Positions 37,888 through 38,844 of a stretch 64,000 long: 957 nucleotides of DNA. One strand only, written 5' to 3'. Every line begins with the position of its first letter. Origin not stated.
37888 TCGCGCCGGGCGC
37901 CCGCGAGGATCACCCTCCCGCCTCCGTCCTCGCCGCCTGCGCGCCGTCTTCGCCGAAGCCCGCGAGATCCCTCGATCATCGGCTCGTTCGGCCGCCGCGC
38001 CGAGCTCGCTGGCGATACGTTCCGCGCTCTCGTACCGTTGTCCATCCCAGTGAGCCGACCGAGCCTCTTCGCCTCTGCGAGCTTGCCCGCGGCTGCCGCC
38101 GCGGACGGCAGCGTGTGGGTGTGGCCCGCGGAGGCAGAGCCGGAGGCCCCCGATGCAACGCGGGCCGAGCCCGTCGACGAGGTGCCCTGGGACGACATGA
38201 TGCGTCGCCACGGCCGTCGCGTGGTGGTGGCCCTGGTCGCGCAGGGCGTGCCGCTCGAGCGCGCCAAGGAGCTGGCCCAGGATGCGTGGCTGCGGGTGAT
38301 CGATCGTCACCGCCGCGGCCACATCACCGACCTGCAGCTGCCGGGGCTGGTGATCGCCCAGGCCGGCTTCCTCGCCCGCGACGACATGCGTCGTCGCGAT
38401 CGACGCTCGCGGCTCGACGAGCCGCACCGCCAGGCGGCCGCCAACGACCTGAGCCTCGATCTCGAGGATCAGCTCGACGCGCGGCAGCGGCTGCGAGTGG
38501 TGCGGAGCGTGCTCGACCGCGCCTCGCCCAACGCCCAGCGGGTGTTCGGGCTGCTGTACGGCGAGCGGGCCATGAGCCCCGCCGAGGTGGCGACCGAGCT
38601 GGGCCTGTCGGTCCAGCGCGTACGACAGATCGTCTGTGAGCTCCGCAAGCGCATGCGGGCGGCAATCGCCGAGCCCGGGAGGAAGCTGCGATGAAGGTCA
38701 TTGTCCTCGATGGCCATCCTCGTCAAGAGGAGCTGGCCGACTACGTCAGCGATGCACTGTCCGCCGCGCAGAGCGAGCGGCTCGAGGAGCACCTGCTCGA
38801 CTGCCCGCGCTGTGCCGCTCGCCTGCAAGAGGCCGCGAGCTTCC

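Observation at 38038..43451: ECF sigma / ZAS anti-sigma pair followed by a MYXO-CTERM thermolysin-like protease and a membrane-tethered sulfotransferase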

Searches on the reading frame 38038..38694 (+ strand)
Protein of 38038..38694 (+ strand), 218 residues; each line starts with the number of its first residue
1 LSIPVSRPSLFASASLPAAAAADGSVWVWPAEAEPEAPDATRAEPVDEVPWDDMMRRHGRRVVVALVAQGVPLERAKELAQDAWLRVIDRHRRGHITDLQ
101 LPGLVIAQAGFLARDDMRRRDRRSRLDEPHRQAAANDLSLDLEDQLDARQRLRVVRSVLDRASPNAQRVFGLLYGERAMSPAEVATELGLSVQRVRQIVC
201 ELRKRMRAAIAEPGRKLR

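Call 8: search_protein_families(library=pfam, proteins=[window:38038-38694:+], max_evalue=0.1)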
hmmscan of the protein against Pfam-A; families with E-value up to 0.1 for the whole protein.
window:38038-38694:+ (218 aa): 8 families
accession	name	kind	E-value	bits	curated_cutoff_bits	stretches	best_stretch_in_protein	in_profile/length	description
PF04545.22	Sigma70_r4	-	3e-05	23.9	24.1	1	162-207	5-49/50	Sigma-70, region 4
PF12840.13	HTH_20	-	0.006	17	27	1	162-196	2-36/51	Helix-turn-helix domain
PF13384.12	HTH_23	-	0.0065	16.7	24.6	0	178-201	17-40/50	Homeodomain-like domain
PF12226.14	Astro_capsid_p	-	0.014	15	25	1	63-119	290-346/363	Turkey astrovirus capsid protein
PF04539.22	Sigma70_r3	-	0.018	15.6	25.3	1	177-199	19-41/78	Sigma-70 region 3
PF08281.18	Sigma70_r4_2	-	0.037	14.1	25.7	1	179-206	27-54/54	Sigma-70, region 4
PF21531.3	Rv2175c_wHTH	-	0.049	14.1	27.1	1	181-199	18-36/57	DNA-binding protein Rv2175c, wHTH domain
PF13412.12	HTH_24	-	0.095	12.7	21.9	0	173-202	12-41/48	Winged helix-turn-helix DNA-binding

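Call 9: search_protein_families(library=ncbifam, proteins=[window:38038-38694:+], max_evalue=0.1)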
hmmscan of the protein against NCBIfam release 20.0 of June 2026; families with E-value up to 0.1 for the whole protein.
window:38038-38694:+ (218 aa): 17 families
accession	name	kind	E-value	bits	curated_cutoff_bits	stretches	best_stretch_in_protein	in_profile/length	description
TIGR02937.1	sigma70-ECF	superfamily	1.4e-13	50.8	42.9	1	72-209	25-164/165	sigma-70 family RNA polymerase sigma factor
NF040705.1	sigma_mbnA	exception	5.3e-07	29.6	350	1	54-199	5-147/272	methanobactin precursor domain-containing sigma factor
NF009179.0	PRK12527.1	equivalog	1.5e-06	28.4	162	1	56-207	2-150/159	RNA polymerase sigma factor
NF009175.0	PRK12523.1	equivalog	1.6e-06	28.2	271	1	57-203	17-161/172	RNA polymerase sigma factor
NF058625.1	sigma_PG0214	equivalog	3e-06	27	130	1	74-211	29-162/170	GFO_1088 family ECF-type sigma factor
TIGR02985.1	Sig70_bacteroi1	subfamily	2.1e-05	24.8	126.4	1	75-209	27-161/162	RNA polymerase sigma-70 factor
NF009166.1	PRK12513.1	equivalog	2.4e-05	24.1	206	1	51-211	24-187/193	RNA polymerase sigma factor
TIGR02989.1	Sig-70_gvs1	subfamily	0.00039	20.4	124.55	1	55-208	7-156/158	RNA polymerase sigma-70 factor, Rhodopirellula/Verrucomicrobium family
TIGR02394.1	rpoS_proteo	equivalog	0.002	17.7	378.7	1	135-212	196-276/285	RNA polymerase sigma factor RpoS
NF004207.0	PRK05657.1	equivalog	0.0021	17.5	394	1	166-213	274-320/329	RNA polymerase sigma factor RpoS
NF007229.0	PRK09647.1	equivalog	0.0025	17.2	265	1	39-212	35-204/220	RNA polymerase sigma factor SigE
TIGR02479.1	FliA_WhiG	subfamily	0.0075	16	189.6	1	133-209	147-222/224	FliA/WhiG family RNA polymerase sigma factor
NF009177.0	PRK12525.1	subfamily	0.014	15.3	266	1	76-206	36-162/168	RNA polymerase sigma factor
NF005413.0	PRK06986.1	subfamily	0.037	13.8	201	1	141-211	168-237/241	RNA polymerase sigma factor FliA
TIGR02997.1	Sig70-cyanoRpoD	subfamily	0.05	12.9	384.5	1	145-200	233-291/298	RNA polymerase sigma factor, RpoD/SigA family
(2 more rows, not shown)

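Call 59: search_protein_families(library=pfam, proteins=[window:38050-38694:+], max_evalue=0.01)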
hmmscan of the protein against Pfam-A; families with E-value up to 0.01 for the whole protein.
window:38050-38694:+ (214 aa): 3 families
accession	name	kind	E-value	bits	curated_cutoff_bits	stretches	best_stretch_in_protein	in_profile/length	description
PF04545.22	Sigma70_r4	-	2.8e-05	24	24.1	1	158-203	5-49/50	Sigma-70, region 4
PF12840.13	HTH_20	-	0.0058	17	27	0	158-192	2-36/51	Helix-turn-helix domain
PF13384.12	HTH_23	-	0.006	16.8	24.6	0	174-197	17-40/50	Homeodomain-like domain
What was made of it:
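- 38050..38694 (+): ECF-type sigma factor of 214 aa. It has a conserved N-terminal extension and probably a leaderless mRNA, since the start codon lies 10 nt after P1. TIGR02937 and Sigma70_r4 hits (calls 8, 9, 59).
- On ECF (group 4) sigma-70 family: The best hit is Sigma70_r4 (PF04545) at 23.9-24.0 bits against a cut-off of 24.1 (calls 8, 59).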

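Call 61: find_related_loci(query=A2, collection=metagenome_contigs, flank=9000)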
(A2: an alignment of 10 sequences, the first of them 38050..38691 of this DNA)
Query A2 (214 aa) in metagenome_contigs; peptide patterns used: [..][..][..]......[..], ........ (x = any residue, [..] = any of these).
600 stretches matched a pattern (row limit reached: there are more); 10 encode a relative of the query (tblastn E <= 1e-3); 10 distinct loci.
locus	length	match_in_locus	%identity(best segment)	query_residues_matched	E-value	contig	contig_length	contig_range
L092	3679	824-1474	72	1-208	1e-92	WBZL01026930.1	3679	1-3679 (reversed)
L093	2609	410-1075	71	1-214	2e-88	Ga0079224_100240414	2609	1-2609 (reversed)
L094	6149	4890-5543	71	1-214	1e-82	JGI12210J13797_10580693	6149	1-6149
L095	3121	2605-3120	68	1-165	4e-51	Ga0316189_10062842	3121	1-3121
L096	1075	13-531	52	35-210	1e-52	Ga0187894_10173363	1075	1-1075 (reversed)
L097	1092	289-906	51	3-207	6e-49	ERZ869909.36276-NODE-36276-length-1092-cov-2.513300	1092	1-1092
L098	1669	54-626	49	14-206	3e-47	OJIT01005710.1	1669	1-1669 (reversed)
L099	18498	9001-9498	48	41-206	1e-44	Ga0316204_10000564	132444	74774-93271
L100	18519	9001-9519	48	29-206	1e-44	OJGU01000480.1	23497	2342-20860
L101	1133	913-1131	53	1-67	1e-14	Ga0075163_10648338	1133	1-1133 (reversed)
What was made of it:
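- Tried and rejected: The metagenome scan with the sigma profile gave only 10 loci, mostly short (call 61).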

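Call 70: find_homologous_proteins(query=A2, max_evalue=0.00001)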
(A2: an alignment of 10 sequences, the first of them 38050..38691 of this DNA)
Query A2 (10 sequences) (214 aa, profile of the alignment): 203 proteins with E <= 0.00001 among 8000 candidates; the best 120 are listed.
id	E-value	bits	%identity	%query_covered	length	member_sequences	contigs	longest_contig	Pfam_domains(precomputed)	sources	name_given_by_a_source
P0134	6.4e-113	394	73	97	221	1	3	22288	PF04545.23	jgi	jgi:RNA polymerase sigma factor (sigma-70 family)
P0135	1.9e-110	386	73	100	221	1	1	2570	PF04545.23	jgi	jgi:RNA polymerase sigma factor (sigma-70 family)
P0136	9.5e-110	383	71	97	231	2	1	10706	PF04545.23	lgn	-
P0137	5.3e-108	378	75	97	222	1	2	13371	PF04545.23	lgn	-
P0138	4.9e-107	374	71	97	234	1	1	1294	PF04545.23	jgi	jgi:RNA polymerase sigma factor (sigma-70 family)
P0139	9.8e-107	373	73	92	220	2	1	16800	PF04545.23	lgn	-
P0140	2.3e-106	372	70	100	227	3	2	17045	PF04545.23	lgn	-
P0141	2.9e-106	372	67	100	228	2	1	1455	PF04545.23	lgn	-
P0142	1.3e-105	370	89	75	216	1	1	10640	PF04545.23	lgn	-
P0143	1.7e-105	369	69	99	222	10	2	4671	PF04545.23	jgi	jgi:RNA polymerase sigma factor (sigma-70 family)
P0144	3.6e-105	368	69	96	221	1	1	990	PF04545.23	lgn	-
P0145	4.9e-105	368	71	88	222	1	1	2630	-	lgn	-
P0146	5.6e-105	368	70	100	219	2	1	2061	PF04545.23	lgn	-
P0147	7.5e-105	367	70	100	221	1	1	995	PF04545.23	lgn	-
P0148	1.3e-104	366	67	100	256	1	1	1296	PF04545.23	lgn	-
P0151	1.0e-103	364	71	100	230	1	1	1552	PF04545.23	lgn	-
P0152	1.2e-103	363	68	100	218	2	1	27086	PF04545.23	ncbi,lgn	ncbi:MAG: sigma-70 family RNA polymerase sigma factor [Myxococcota bacterium]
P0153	1.2e-103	363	71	100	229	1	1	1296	PF04545.23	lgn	-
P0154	2.0e-103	363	67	97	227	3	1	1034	PF04545.23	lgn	-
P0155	2.3e-103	362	72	90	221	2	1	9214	PF04545.23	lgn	-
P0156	5.2e-103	361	70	88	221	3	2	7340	PF04545.23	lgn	-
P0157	8.6e-103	361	71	97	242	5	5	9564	PF04545.23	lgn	-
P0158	2.2e-102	359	68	100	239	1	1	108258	PF04545.23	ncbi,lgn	ncbi:MAG: sigma-70 family RNA polymerase sigma factor [Myxococcota bacterium]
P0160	3.5e-102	359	69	99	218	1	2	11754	PF04545.23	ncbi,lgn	-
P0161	9.1e-102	357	71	100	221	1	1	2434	PF04545.23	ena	-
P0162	1.2e-101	357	72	88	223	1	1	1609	PF04545.23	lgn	-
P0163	1.6e-101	356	73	96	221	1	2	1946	PF04545.23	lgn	-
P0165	4.4e-101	355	70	88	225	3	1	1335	PF04545.23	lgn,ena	-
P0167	8.5e-100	351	69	100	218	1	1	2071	PF04545.23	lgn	-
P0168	1.3e-99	350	100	95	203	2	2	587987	PF04545.23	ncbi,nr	ncbi:MAG: sigma-70 family RNA polymerase sigma factor [Myxococcales bacterium]|nr:sigma-70 family RN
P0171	7.8e-99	348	69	96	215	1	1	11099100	PF04545.23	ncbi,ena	-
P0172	1.7e-98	346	75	86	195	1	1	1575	PF04545.23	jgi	jgi:RNA polymerase sigma-70 factor (ECF subfamily)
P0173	2.9e-98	346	68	100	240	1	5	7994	PF04545.23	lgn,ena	-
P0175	4.0e-95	335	73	90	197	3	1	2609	PF04545.23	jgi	-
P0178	7.1e-92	325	68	100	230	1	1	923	PF04545.23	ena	-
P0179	4.6e-90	319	78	82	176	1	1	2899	PF04545.23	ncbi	-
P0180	9.0e-88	311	51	81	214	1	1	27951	PF04545.23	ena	-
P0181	1.1e-85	305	47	90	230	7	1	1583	PF04545.23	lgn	-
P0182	2.1e-85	304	48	78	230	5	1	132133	PF04545.23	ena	-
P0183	4.2e-85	303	53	76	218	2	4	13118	PF04545.23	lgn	-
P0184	7.9e-85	302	52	79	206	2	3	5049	PF04545.23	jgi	jgi:DNA-directed RNA polymerase specialized sigma24 family protein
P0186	2.1e-84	300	50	80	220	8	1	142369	PF04545.23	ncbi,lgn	-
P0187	3.2e-84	300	50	77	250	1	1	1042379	PF04545.23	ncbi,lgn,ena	-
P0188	5.2e-84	299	47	80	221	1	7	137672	PF04545.23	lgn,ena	-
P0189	2.2e-83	297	67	91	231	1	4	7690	PF04545.23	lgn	-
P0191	1.2e-81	291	77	74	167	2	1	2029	PF04545.23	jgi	jgi:RNA polymerase sigma factor (sigma-70 family)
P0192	6.5e-81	289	77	73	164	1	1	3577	PF04545.23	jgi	jgi:RNA polymerase sigma-70 factor (ECF subfamily)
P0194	2.2e-79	284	52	80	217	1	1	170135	PF04545.23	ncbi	-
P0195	2.0e-77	278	77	71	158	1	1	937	PF04545.23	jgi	jgi:RNA polymerase sigma-70 factor (ECF subfamily)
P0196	3.1e-77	277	53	79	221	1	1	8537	PF04545.23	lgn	-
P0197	6.3e-77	276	51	84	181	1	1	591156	PF04545.23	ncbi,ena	-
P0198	2.0e-76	274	53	82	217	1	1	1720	PF04545.23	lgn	-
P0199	7.3e-76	272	52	80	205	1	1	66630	PF04545.23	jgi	jgi:RNA polymerase sigma-70 factor (ECF subfamily)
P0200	6.8e-75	269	54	93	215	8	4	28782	PF12840.14,PF04545.23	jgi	jgi:RNA polymerase sigma factor (sigma-70 family)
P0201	6.9e-75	269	55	93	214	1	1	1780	PF12840.14,PF04545.23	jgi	jgi:RNA polymerase sigma-70 factor (ECF subfamily)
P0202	7.0e-74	266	56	91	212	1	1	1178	PF04545.23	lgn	-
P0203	1.3e-73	265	58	83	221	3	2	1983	PF04545.23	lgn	-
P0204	2.8e-73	264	57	91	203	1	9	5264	PF12840.14,PF04545.23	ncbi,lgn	-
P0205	3.3e-73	264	52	86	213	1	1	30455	PF12840.14,PF04545.23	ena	-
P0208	3.2e-71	257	57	79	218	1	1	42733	PF04545.23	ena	-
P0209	4.9e-71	257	54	70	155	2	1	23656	PF04545.23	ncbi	ncbi:MAG: sigma factor-like helix-turn-helix DNA-binding protein [Myxococcota bacterium]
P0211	1.7e-70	255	55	93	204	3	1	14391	PF04545.23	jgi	jgi:RNA polymerase sigma factor (sigma-70 family)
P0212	4.4e-70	254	51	90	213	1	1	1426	PF04545.23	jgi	jgi:RNA polymerase sigma-70 factor (ECF subfamily)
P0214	1.8e-68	248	54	82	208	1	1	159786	PF12840.14,PF04545.23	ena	-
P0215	2.9e-68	248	54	90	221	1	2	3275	PF04545.23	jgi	jgi:RNA polymerase sigma-70 factor (ECF subfamily)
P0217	3.7e-68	247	54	78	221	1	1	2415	PF04545.23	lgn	-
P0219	6.4e-68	246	55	79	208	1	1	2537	PF04545.23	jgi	jgi:RNA polymerase sigma-70 factor (ECF subfamily)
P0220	7.3e-68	246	56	83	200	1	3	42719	PF04545.23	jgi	jgi:RNA polymerase sigma factor (sigma-70 family)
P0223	1.6e-67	245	56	74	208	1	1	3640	PF04545.23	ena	-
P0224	1.6e-67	245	53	85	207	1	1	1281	PF04545.23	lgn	-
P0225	2.7e-67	244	55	86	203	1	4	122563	PF04545.23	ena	-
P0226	2.7e-67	244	54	86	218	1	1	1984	PF04545.23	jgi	jgi:RNA polymerase sigma factor (sigma-70 family)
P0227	2.9e-67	244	53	86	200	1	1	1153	PF17782.8,PF04545.23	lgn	-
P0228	3.1e-67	244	52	91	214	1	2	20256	PF04545.23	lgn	-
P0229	3.7e-67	244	53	94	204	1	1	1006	PF04545.23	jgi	jgi:RNA polymerase sigma-70 factor (ECF subfamily)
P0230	9.5e-67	243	52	89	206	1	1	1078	PF04545.23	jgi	jgi:RNA polymerase sigma factor (sigma-70 family)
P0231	1.3e-65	239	55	81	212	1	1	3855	PF04545.23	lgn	-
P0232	2.6e-65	238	54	78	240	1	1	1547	PF04545.23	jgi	jgi:DNA-directed RNA polymerase specialized sigma24 family protein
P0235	4.6e-65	237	52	79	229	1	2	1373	PF04545.23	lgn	-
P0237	6.5e-65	237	51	87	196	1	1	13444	PF04545.23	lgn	-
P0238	1.4e-64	236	52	85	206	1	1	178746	PF04545.23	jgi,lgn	-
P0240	3.0e-64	234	48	85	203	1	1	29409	PF04545.23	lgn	-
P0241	8.8e-64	233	53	77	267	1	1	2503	PF04545.23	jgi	jgi:RNA polymerase sigma-70 factor (ECF subfamily)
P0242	1.2e-63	233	51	86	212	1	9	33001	PF04545.23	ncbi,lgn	-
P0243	2.2e-63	232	53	77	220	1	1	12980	PF04545.23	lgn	-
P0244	2.6e-63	231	48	95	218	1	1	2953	PF04545.23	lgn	-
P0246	4.3e-63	231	51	86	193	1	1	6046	PF12840.14,PF04545.23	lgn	-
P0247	5.8e-63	230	49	97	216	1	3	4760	PF04545.23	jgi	-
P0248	6.3e-63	230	51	92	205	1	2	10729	PF04545.23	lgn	-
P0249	1.8e-62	229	52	77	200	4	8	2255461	PF04545.23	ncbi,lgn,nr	ncbi:MAG: sigma-70 family RNA polymerase sigma factor [Deltaproteobacteria bacterium]|nr:sigma-70 fa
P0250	2.7e-62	228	48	95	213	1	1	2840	PF04545.23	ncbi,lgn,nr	ncbi:MAG TPA: sigma factor-like helix-turn-helix DNA-binding protein [Nannocystaceae bacterium]|nr:s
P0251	6.7e-62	227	49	91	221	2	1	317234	PF04545.23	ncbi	-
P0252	7.3e-62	227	49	86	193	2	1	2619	PF04545.23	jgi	jgi:RNA polymerase sigma factor (sigma-70 family)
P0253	9.3e-62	226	49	91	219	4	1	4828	PF04545.23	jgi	jgi:RNA polymerase sigma factor (sigma-70 family)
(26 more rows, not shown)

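Call 71: find_encoding_contigs(protein=P0168, flank=10000, max_places=2)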
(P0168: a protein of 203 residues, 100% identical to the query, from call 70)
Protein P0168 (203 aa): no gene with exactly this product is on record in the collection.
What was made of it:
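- Tried and rejected: Look-up of the NCBI copy of the sigma (P0168) found no contig on record (call 71).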

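Call 72: list_cluster_members(proteins=[P0168, P0121])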
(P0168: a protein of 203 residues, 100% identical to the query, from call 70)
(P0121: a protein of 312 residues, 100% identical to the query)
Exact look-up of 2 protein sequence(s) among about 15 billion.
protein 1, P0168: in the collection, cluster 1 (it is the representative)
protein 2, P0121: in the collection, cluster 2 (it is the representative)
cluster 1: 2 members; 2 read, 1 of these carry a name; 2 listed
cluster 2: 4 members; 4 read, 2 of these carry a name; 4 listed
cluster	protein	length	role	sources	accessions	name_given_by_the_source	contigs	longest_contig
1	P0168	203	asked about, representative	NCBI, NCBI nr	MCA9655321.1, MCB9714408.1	MAG: sigma-70 family RNA polymerase sigma factor [Myxococcales bacterium] | sigma-70 family RNA polymerase sigma factor [Myxococcales bacterium]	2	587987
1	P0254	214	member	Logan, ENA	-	-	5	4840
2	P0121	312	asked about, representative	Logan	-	-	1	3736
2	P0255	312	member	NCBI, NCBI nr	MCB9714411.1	MAG: hypothetical protein H6712_11165 [Myxococcales bacterium] | hypothetical protein [Myxococcales bacterium]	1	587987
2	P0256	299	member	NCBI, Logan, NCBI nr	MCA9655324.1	MAG: hypothetical protein KC501_35750 [Myxococcales bacterium] | hypothetical protein [Myxococcales bacterium]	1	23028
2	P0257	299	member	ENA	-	-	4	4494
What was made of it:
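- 38050..38694 (+): An independent gene call in the cluster look-up also gives 214 aa (call 72).
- Tried and rejected: The source could only be named through cluster members: the 'Myxococcales bacterium' MAGs, one with locus tag H6712_11165 for the sulfotransferase and one with KC501_35750 (call 72).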

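Call 75: find_encoding_contigs(protein=P0249, flank=10000, max_places=3)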
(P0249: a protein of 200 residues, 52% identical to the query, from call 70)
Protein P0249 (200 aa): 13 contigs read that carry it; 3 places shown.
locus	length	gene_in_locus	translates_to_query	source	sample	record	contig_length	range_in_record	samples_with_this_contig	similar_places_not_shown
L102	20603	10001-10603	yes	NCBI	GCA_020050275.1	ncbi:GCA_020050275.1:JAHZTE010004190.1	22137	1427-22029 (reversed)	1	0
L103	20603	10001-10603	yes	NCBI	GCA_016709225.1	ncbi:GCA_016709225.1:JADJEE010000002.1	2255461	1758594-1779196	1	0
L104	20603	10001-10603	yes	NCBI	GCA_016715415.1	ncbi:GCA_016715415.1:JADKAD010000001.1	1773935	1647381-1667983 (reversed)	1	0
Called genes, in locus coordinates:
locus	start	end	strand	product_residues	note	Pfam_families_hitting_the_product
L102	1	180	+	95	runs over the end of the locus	?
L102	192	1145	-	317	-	PF08308:PEGA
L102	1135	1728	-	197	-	PF04542:Sigma70_r2, PF08281:Sigma70_r4_2, PF04545:Sigma70_r4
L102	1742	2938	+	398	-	-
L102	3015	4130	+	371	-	PF03411:Peptidase_M74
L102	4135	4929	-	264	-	PF00106:adh_short, PF08659:KR, PF13561:adh_short_C2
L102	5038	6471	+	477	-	PF03734:YkuD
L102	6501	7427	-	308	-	PF08308:PEGA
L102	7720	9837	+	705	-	PF00069:Pkinase, PF07714:PK_Tyr_Ser-Thr, PF07719:TPR_2 (faint), PF14559:TPR_19 (faint)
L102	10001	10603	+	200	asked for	PF04545:Sigma70_r4 (weak)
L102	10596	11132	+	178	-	-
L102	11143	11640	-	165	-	PF13185:GAF_2 (weak)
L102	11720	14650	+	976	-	PF13948:DUF4215 (weak)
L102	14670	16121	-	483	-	PF00724:Oxidored_FMN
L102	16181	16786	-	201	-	-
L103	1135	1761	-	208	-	PF04542:Sigma70_r2, PF04545:Sigma70_r4, PF08281:Sigma70_r4_2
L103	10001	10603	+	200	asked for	PF04545:Sigma70_r4 (weak)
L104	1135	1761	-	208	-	PF04542:Sigma70_r2, PF04545:Sigma70_r4, PF08281:Sigma70_r4_2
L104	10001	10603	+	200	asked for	PF04545:Sigma70_r4 (weak)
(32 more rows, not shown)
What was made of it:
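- Clade C has a minus-strand GAF gene in between (call 75).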
